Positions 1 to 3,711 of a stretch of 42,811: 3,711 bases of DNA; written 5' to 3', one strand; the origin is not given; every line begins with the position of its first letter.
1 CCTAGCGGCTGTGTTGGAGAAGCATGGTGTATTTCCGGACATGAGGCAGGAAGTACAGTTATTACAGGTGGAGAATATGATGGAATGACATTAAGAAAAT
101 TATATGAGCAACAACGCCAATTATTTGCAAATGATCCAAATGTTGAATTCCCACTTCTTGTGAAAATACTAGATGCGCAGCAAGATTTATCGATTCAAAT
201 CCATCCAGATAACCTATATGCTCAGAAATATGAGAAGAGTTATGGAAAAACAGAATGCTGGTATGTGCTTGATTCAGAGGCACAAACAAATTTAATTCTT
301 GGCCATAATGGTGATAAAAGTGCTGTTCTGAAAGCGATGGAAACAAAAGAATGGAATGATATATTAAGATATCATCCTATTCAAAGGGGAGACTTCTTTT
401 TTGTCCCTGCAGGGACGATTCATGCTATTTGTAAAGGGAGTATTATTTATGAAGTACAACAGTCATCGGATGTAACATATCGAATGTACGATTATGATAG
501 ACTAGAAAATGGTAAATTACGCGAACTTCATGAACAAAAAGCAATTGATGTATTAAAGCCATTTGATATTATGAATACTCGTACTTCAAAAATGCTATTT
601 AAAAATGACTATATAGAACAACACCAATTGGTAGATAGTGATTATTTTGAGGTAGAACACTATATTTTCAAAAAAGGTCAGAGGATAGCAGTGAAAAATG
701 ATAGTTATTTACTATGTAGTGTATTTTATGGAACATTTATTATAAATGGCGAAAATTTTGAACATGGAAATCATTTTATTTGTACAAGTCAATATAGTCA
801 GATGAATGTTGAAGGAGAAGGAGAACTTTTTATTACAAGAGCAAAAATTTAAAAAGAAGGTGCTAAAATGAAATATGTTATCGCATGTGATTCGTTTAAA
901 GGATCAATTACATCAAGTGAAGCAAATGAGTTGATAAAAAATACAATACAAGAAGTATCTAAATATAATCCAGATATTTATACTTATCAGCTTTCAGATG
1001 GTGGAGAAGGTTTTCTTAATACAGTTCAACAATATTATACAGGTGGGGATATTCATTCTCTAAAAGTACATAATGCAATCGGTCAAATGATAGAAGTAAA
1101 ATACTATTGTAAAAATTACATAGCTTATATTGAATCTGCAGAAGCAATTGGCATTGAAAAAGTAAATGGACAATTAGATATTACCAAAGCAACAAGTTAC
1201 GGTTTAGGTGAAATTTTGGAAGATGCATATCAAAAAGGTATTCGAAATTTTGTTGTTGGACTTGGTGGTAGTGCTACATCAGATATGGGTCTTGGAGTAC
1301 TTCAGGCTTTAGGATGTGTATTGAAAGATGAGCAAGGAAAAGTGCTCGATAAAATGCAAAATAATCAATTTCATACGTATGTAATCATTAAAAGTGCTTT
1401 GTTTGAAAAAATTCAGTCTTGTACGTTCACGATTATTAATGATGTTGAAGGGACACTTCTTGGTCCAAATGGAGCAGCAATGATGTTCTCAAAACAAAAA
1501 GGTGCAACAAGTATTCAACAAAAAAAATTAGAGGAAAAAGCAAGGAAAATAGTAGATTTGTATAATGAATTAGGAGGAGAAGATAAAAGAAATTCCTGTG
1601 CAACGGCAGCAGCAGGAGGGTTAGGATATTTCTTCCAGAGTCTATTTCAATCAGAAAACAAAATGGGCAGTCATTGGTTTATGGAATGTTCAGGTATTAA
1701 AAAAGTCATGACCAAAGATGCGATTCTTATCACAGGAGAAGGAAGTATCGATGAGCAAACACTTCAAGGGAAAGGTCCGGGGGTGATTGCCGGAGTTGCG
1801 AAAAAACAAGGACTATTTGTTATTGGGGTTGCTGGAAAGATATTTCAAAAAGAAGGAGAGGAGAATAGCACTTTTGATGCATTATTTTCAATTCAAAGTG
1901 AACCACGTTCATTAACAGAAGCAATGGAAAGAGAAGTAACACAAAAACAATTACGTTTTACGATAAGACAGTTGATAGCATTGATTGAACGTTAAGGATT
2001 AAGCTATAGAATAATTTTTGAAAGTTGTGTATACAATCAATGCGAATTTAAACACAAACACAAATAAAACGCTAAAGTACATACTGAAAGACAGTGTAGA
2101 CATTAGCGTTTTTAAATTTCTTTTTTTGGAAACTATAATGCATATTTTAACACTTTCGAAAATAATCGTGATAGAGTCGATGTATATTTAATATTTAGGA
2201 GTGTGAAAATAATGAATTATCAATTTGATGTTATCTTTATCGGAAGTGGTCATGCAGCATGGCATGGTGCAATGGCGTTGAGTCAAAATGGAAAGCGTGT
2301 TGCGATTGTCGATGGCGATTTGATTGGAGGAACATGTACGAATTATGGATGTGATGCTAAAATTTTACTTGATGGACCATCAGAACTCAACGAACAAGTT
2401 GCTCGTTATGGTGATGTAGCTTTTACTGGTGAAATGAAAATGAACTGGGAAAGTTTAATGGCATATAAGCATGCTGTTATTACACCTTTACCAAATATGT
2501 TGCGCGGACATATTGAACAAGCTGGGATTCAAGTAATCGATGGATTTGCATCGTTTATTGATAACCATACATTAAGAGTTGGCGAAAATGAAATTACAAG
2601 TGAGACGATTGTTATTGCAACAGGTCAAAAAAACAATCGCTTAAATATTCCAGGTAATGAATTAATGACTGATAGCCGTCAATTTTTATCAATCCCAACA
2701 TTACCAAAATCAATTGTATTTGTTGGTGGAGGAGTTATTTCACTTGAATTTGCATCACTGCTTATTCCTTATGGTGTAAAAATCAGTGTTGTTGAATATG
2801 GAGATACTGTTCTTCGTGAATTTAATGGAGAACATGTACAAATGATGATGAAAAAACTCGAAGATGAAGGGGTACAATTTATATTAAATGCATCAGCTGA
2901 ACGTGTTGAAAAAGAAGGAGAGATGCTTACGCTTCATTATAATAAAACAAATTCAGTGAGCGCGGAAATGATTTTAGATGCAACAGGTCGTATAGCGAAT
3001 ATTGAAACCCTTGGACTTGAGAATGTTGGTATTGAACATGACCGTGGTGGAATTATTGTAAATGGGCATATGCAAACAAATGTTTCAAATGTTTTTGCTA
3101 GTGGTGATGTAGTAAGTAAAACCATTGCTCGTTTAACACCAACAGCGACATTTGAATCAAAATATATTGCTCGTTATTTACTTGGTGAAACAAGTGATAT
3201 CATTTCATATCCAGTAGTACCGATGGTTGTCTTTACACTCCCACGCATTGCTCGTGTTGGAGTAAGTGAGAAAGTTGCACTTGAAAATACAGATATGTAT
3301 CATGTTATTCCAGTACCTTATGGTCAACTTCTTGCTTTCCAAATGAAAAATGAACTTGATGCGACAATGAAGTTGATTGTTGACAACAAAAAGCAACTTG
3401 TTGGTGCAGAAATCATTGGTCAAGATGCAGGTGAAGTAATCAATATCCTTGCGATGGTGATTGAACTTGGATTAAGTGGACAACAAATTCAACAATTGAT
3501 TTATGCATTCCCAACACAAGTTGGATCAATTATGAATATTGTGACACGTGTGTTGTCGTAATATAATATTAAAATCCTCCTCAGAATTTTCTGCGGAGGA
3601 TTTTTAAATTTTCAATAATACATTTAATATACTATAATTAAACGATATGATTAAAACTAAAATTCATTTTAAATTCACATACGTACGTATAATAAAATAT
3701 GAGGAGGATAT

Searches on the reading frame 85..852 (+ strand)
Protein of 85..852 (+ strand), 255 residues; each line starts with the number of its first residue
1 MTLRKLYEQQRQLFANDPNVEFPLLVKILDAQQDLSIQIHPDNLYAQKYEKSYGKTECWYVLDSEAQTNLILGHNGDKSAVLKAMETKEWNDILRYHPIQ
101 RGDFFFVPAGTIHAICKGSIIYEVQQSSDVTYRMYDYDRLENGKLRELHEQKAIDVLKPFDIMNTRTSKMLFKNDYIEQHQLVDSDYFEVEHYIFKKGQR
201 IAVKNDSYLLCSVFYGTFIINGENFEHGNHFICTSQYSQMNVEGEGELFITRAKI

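Call 19: search_protein_families(library=pfam, proteins=[window:85-852:+], max_evalue=0.0001)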
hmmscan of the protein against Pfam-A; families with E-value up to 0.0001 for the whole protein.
window:85-852:+ (255 aa): 2 families
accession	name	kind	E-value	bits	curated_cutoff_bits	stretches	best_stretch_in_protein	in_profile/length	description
PF21621.3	MPI_cupin_dom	-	1.4e-09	38.3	27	1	181-249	4-75/79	Mannose-6-phosphate isomerase, cupin domain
PF20511.4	PMI_typeI_cat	-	1e-08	35.9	22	1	2-48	63-109/143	Phosphomannose isomerase type I, catalytic domain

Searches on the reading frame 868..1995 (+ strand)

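Call 19: search_protein_families(library=pfam, proteins=[window:868-1995:+], max_evalue=0.0001)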
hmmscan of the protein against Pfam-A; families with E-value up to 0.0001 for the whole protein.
window:868-1995:+ (375 aa): 1 family
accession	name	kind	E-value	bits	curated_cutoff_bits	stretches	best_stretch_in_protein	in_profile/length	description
PF02595.20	Gly_kinase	-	4.7e-92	309.2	23.3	1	4-373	2-371/372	Glycerate kinase family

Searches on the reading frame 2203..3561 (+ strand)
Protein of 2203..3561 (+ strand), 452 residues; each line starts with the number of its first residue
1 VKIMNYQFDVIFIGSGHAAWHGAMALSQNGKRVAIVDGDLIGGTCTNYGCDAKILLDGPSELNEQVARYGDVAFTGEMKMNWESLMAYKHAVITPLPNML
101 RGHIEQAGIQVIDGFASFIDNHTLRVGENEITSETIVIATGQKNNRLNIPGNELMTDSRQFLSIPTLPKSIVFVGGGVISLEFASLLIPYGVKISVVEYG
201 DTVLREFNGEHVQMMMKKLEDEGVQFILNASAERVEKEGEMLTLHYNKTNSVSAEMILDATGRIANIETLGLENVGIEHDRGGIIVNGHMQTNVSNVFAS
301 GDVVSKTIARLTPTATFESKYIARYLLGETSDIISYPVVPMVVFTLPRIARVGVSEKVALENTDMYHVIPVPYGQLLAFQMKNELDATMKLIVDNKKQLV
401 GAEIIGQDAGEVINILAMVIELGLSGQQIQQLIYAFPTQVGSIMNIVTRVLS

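Call 19: search_protein_families(library=pfam, proteins=[window:2203-3561:+], max_evalue=0.0001)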
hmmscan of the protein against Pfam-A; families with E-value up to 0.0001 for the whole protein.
window:2203-3561:+ (452 aa): 6 families
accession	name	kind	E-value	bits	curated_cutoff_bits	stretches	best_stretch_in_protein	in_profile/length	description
PF07992.20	Pyr_redox_2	-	1.2e-57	196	26.1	1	8-316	1-288/291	Pyridine nucleotide-disulphide oxidoreductase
PF02852.28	Pyr_redox_dim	-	4.7e-18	65.8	25.3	1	339-440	1-103/110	Pyridine nucleotide-disulphide oxidoreductase, dimerisation domain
PF00070.33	Pyr_redox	-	1.2e-17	64.7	22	1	171-240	2-71/82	Pyridine nucleotide-disulphide oxidoreductase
PF13738.12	Pyr_redox_3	-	4e-11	43.1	30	1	126-301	118-305/305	Pyridine nucleotide-disulphide oxidoreductase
PF12831.13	FAD_oxidored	-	1.1e-06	28.6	27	0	9-49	1-42/416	FAD dependent oxidoreductase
PF03486.20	HI0933_like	-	1.1e-05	25.5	50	0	212-265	112-166/244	HI0933-like protein Rossmann domain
